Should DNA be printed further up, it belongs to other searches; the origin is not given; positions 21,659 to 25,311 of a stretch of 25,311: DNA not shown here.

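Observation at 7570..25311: Roughly 18 kb single-strand metal-resistance supercluster with two HME-RND pumps, a CopA ATPase and many periplasmic metal-binding lipoproteins but no outer-membrane factor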

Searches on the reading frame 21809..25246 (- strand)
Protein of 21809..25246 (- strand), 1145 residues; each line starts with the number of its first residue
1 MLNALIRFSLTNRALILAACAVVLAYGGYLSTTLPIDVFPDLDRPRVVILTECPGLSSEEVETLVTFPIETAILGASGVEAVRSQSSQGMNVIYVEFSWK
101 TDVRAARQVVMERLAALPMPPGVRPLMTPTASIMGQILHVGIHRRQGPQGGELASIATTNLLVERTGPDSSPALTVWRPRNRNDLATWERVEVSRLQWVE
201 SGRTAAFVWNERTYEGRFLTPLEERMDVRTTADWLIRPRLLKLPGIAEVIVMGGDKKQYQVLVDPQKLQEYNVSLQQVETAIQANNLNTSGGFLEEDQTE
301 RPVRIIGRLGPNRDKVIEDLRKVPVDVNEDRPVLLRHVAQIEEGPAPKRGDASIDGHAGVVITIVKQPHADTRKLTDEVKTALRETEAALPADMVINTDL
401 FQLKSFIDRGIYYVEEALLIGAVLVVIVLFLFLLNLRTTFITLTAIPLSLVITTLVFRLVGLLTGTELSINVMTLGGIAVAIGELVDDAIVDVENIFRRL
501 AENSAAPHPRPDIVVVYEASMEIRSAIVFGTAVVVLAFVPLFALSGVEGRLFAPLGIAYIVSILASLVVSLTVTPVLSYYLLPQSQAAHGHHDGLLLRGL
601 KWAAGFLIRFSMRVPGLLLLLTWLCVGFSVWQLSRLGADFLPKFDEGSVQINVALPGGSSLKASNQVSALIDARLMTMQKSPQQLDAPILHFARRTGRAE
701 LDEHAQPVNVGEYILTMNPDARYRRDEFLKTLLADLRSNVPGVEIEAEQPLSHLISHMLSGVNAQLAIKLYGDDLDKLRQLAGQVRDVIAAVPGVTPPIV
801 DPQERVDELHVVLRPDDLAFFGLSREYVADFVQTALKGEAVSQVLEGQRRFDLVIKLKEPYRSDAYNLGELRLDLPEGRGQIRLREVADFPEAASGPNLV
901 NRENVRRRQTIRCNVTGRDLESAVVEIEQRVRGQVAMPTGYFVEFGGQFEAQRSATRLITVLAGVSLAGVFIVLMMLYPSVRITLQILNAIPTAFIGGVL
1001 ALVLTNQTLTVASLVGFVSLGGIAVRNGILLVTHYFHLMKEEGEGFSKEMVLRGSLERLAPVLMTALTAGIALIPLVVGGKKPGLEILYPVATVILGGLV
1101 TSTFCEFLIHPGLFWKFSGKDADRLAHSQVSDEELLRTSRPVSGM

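Call 5: search_protein_families(library=pfam, proteins=[window:21809-25246:-], max_evalue=0.01)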
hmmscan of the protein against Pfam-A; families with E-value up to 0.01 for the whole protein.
window:21809-25246:- (1145 aa): 2 families
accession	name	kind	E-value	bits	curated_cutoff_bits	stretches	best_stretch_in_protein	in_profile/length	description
PF00873.25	ACR_tran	-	1.5e-225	751.7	28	2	225-1117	150-1020/1021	AcrB/AcrD/AcrF family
PF03176.21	MMPL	-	1.5e-07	31.1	20.5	1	345-578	74-299/333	MMPL family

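Call 7: find_encoding_contigs(protein=window:21809-25246:-, flank=10000, max_places=6)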
Protein window:21809-25246:- (1145 aa): no gene with exactly this product is on record in the collection.

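Call 8: find_related_loci(query=window:21809-25246:-, collection=genome_contigs, flank=10000)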
Query window:21809-25246:- (1145 aa) in genome_contigs; peptide patterns used: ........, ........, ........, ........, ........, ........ (x = any residue, [..] = any of these).
367 stretches matched a pattern; 290 encode a relative of the query (tblastn E <= 1e-3); the best 80 are kept; 80 distinct loci.
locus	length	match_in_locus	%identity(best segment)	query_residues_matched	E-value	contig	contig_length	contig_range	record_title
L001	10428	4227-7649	82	1-1139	0e+0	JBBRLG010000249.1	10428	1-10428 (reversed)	MAG: Gemmatales bacterium isolate La1_concoct.277 LA1C_C.277_k141_2812431L_10428_cov_13.0225, whole genome shotgun seque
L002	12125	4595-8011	80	1-1137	0e+0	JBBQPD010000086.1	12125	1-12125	MAG: Gemmatales bacterium isolate Co_metawrap_129 Cmw_129_k141_14383894_length_12125_cov_10.0000, whole genome shotgun s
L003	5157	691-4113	81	1-1139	0e+0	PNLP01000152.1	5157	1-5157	MAG: Planctomycetaceae bacterium isolate DS2.012 DS2_1003783_5157, whole genome shotgun sequence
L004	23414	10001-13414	81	1-1139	0e+0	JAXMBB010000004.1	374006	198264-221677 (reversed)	MAG: Gemmataceae bacterium isolate STL-PLA25 C2.149.fa-4, whole genome shotgun sequence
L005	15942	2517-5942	80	1-1140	0e+0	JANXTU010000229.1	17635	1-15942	MAG: Fimbriiglobus sp. isolate 339R_metabat_14 339R_k141_1448268, whole genome shotgun sequence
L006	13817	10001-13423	80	1-1139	0e+0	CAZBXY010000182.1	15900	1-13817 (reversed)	MAG TPA_asm: uncultured Frigoriglobus sp. isolate SRP287051_co2_76 genome assembly, contig: NODE_6778_length_15900_cov_1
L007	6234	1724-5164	80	1-1138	0e+0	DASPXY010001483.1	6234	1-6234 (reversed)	MAG TPA_asm: Gemmataceae bacterium isolate SMAG_U11579 k141_1743629, whole genome shotgun sequence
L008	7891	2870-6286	81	1-1139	0e+0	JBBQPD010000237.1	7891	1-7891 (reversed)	MAG: Gemmatales bacterium isolate Co_metawrap_129 Cmw_129_k141_7730585_length_7891_cov_4.9684, whole genome shotgun sequ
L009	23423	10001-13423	80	1-1139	0e+0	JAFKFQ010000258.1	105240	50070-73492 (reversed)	Bacterium isolate SCN18_30_10_14_R2_B_71_11 SCN18_30_10_14_R2_B_scaffold_508, whole genome shotgun sequence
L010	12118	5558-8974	79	1-1137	0e+0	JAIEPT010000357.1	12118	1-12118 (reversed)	MAG: Gemmataceae bacterium isolate co.spades.DASTOOL.2.5kb_055 c_000000430307, whole genome shotgun sequence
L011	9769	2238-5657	81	1-1138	0e+0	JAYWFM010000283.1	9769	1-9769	MAG: Planctomycetota bacterium isolate GL99_UP_concoct_187 GL99_UP_concoct_187_282, whole genome shotgun sequence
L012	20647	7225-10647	79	1-1139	0e+0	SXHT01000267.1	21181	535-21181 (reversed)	MAG: Planctomycetaceae bacterium isolate F1-120-MAGs029 F1-120__c682241, whole genome shotgun sequence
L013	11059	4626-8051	79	1-1139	0e+0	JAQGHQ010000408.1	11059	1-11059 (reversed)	MAG: Gemmataceae bacterium isolate RYN_437 scaffold_2266865, whole genome shotgun sequence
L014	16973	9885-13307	79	1-1139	0e+0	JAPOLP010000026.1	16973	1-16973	MAG: Planctomycetota bacterium isolate bin120 k141_85639_length_16973_cov_13.0000, whole genome shotgun sequence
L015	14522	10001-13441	79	1-1145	0e+0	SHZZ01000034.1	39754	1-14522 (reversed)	MAG: Gemmataceae bacterium isolate Baikal-deep-G161 BACOMB-C4259, whole genome shotgun sequence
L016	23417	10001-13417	78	1-1139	0e+0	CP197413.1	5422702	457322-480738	Planctomycetaceae bacterium SH248 chromosome, whole genome shotgun sequence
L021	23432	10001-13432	77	1-1142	0e+0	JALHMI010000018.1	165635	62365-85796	MAG: Pirellulales bacterium isolate Bin_30_5 c_000000000610, whole genome shotgun sequence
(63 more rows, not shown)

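Call 12: search_protein_families(library=pfam, proteins=[L001:1321-2805:+, L001:2757-4214:+, L001:657-1160:+, L016:7135-8604:+, L016:8601-9998:+, L016:6441-6968:+, L009:8551-9996:+, L009:7938-8429:+, L021:8538-9995:+, L021:7748-8299:+], max_evalue=0.001)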
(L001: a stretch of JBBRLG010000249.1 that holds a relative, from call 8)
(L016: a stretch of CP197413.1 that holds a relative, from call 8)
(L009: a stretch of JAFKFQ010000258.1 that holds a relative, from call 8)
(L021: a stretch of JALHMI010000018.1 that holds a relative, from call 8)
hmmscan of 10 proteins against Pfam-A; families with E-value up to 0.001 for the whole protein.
L001:1321-2805:+ (494 aa): 1 family
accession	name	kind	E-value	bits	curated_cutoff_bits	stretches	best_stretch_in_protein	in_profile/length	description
PF02321.23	OEP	-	1.4e-35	123.3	22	2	307-472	10-183/187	Outer membrane efflux protein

L001:2757-4214:+ (485 aa): 4 families
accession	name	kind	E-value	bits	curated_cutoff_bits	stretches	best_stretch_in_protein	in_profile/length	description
PF16576.10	HlyD_D23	-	9.2e-10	38.6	30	1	264-360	119-206/214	Barrel-sandwich domain of CusB or HlyD membrane-fusion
PF13437.12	HlyD_3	-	4.9e-08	34.1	22.2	0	263-358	9-96/106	HlyD family secretion protein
PF00364.28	Biotin_lipoyl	-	5.4e-05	23.4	22.1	0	115-143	45-73/73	Biotin-requiring enzyme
PF13533.13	Biotin_lipoyl_2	-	0.00049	20.3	29.8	0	131-143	19-31/32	Biotin-lipoyl like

L001:657-1160:+ (167 aa): 0 families

L016:7135-8604:+ (489 aa): 1 family
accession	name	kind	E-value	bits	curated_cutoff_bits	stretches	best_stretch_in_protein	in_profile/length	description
PF02321.23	OEP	-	2.2e-37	129.1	22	2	282-459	1-186/187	Outer membrane efflux protein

L016:8601-9998:+ (465 aa): 2 families
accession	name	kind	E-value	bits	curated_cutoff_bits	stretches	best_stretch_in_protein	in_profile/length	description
PF16576.10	HlyD_D23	-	2.3e-09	37.3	30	1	84-332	4-206/214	Barrel-sandwich domain of CusB or HlyD membrane-fusion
PF13437.12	HlyD_3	-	3.7e-08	34.5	22.2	1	233-331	6-97/106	HlyD family secretion protein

L016:6441-6968:+ (175 aa): 0 families

L009:8551-9996:+ (481 aa): 3 families
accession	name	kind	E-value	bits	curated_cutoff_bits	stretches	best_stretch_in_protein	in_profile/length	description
PF13437.12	HlyD_3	-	4.4e-09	37.5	22.2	0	259-352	10-95/106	HlyD family secretion protein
PF16576.10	HlyD_D23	-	2.3e-08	34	30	0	116-184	21-94/214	Barrel-sandwich domain of CusB or HlyD membrane-fusion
PF00364.28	Biotin_lipoyl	-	7.2e-07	29.4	22.1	0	117-145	45-73/73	Biotin-requiring enzyme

L009:7938-8429:+ (163 aa): 0 families

L021:8538-9995:+ (485 aa): 4 families
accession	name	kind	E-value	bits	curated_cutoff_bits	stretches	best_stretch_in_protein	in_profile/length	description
PF16576.10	HlyD_D23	-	1.4e-08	34.8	30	1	114-354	27-209/214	Barrel-sandwich domain of CusB or HlyD membrane-fusion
PF00364.28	Biotin_lipoyl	-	8e-07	29.2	22.1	0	108-137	44-73/73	Biotin-requiring enzyme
PF13437.12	HlyD_3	-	1.4e-06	29.4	22.2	0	256-349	10-96/106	HlyD family secretion protein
PF13533.13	Biotin_lipoyl_2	-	0.00056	20.1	29.8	0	256-271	11-26/32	Biotin-lipoyl like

L021:7748-8299:+ (183 aa): 0 families
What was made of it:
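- OEP genes are confirmed by Pfam directly upstream of the adaptor and RND2 orthologues in L001 and L016 (call 12).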

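Call 18: search_solved_structures(query=window:21809-25246:-, max_evalue=1e-20, show_alignments=1)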
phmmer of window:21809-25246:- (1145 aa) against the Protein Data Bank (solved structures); distinct sequences matched with E-value up to 1e-20: 80 (the best 60 are shown).
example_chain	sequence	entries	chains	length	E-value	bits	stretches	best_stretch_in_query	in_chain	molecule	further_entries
4k0e_A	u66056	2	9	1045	1.3e-119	404.2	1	230-1122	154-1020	Heavy metal cation tricomponent efflux pump ZneA(CzcA-like)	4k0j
4dop_A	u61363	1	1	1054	5.1e-118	398.9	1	225-1114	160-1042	Cation efflux system protein CusA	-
3t51_A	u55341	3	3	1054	6.6e-118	398.5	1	225-1114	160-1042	Cation efflux system protein CusA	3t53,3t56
3k07_A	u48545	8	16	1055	6.6e-118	398.5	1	225-1114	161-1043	Cation efflux system protein cusA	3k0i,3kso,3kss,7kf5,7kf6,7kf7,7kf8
3ne5_A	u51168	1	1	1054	1.1e-117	397.8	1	225-1114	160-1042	Cation efflux system protein cusA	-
4dnr_A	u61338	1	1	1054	2.7e-117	396.5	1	225-1114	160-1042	Cation efflux system protein CusA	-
4dnt_A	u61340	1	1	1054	9.4e-117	394.7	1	225-1114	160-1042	Cation efflux system protein CusA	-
9lyq_B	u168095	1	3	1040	7.9e-60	206.2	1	233-1117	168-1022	Multidrug resistance protein MdtB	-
9j3d_J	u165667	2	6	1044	5.3e-55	190.2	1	232-1114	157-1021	Efflux pump membrane transporter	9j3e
7cz9_A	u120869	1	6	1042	4.3e-53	183.9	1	228-1110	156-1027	Efflux pump membrane transporter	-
8zxs_A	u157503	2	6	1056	5.8e-53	183.5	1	228-1111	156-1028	Efflux pump membrane transporter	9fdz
6ows_A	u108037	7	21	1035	1.8e-52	181.9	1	232-593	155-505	Efflux pump membrane transporter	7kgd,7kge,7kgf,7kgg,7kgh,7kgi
7b8p_A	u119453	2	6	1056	2e-52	181.7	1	232-593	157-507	Efflux pump membrane transporter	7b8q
22xk_B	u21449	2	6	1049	1.5e-51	178.9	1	236-663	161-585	MexBYB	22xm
8p1i_A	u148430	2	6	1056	7e-51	176.6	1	240-670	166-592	Efflux pump membrane transporter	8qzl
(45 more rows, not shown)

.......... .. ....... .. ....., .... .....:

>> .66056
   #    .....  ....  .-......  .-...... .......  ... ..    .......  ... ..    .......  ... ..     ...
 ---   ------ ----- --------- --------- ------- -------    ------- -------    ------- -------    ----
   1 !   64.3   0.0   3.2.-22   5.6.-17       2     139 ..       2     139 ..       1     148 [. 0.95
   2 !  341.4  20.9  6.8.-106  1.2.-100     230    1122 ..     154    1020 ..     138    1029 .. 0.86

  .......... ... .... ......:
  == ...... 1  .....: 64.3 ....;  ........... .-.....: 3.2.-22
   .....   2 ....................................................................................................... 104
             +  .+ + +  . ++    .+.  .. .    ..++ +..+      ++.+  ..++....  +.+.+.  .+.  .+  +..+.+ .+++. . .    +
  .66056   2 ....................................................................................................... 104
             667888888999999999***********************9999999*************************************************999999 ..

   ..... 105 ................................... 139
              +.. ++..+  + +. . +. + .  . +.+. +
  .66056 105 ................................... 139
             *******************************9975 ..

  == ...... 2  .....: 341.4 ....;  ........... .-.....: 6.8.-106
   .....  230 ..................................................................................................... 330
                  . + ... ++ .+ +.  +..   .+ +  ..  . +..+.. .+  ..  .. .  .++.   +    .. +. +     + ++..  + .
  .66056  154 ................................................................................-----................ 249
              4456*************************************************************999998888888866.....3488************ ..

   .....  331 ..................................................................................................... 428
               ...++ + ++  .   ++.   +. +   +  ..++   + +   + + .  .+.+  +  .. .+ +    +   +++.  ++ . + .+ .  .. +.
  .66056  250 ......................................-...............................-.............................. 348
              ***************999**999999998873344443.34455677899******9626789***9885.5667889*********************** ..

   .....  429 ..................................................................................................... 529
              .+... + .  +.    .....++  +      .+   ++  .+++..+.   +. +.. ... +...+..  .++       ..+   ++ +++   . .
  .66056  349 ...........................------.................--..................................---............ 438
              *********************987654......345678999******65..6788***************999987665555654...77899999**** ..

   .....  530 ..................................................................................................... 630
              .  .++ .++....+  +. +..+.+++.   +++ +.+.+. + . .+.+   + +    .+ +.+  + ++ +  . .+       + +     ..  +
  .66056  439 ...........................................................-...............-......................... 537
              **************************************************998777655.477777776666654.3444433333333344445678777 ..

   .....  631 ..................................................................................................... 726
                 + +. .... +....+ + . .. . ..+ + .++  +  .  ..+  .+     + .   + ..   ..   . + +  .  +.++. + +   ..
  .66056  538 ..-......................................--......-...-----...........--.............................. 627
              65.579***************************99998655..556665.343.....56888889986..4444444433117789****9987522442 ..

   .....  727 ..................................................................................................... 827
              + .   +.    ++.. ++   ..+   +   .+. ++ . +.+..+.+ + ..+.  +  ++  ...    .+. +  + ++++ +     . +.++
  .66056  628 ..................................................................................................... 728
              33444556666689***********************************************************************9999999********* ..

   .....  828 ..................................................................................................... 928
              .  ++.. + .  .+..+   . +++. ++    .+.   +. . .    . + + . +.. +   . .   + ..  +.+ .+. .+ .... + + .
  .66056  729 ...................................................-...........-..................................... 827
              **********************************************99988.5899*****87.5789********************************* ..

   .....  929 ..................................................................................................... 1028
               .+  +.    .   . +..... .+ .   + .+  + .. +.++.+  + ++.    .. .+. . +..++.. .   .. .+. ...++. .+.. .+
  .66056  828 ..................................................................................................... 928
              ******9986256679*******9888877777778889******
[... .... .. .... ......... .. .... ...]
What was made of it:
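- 21809..25246 (-): RND2, an HME-like RND permease of 1145 aa. Best PDB matches are ZneA and CusA (call 18).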

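Call 31: search_protein_families(library=pfam, alignment_id=A1, max_evalue=0.001)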
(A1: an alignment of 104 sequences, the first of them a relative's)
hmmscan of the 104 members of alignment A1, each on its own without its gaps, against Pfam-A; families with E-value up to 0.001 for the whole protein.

A. member 1, L004:13679-14992:+ (437 aa): 1 family
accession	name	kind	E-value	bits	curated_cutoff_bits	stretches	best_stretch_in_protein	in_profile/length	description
PF01545.26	Cation_efflux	-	9.1e-37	127.2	26.6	1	143-350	5-198/198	Cation efflux family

B. families by the number of members that match (of 104 scanned): 138 families (the first 25 are shown)
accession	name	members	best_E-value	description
PF07394.17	DUF1501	6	1.1e-149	Protein of unknown function (DUF1501)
PF02518.31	HATPase_c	5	5.4e-31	Histidine kinase-, DNA gyrase B-, and HSP90-like ATPase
PF00512.31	HisKA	5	8.8e-16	His Kinase A (phospho-acceptor) domain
PF07690.21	MFS_1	4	3.8e-38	Major Facilitator Superfamily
PF16576.10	HlyD_D23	4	8.6e-26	Barrel-sandwich domain of CusB or HlyD membrane-fusion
PF13437.12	HlyD_3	4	5.7e-16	HlyD family secretion protein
PF00672.30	HAMP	4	3.8e-13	HAMP domain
PF00266.25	Aminotran_5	3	3.2e-74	Aminotransferase class-V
PF00004.35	AAA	3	5.7e-11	ATPase family associated with various cellular activities (AAA)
PF02417.20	Chromate_transp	2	6.1e-76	Chromate transporter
PF07596.16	SBP_bac_10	2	1.7e-50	Protein of unknown function (DUF1559)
PF01545.26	Cation_efflux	2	3e-48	Cation efflux family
PF12796.13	Ank_2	2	1.8e-38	Ankyrin repeats (3 copies)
PF00023.36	Ank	2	2.4e-34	Ankyrin repeat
PF00535.33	Glycos_transf_2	2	7.7e-33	Glycosyl transferase family 2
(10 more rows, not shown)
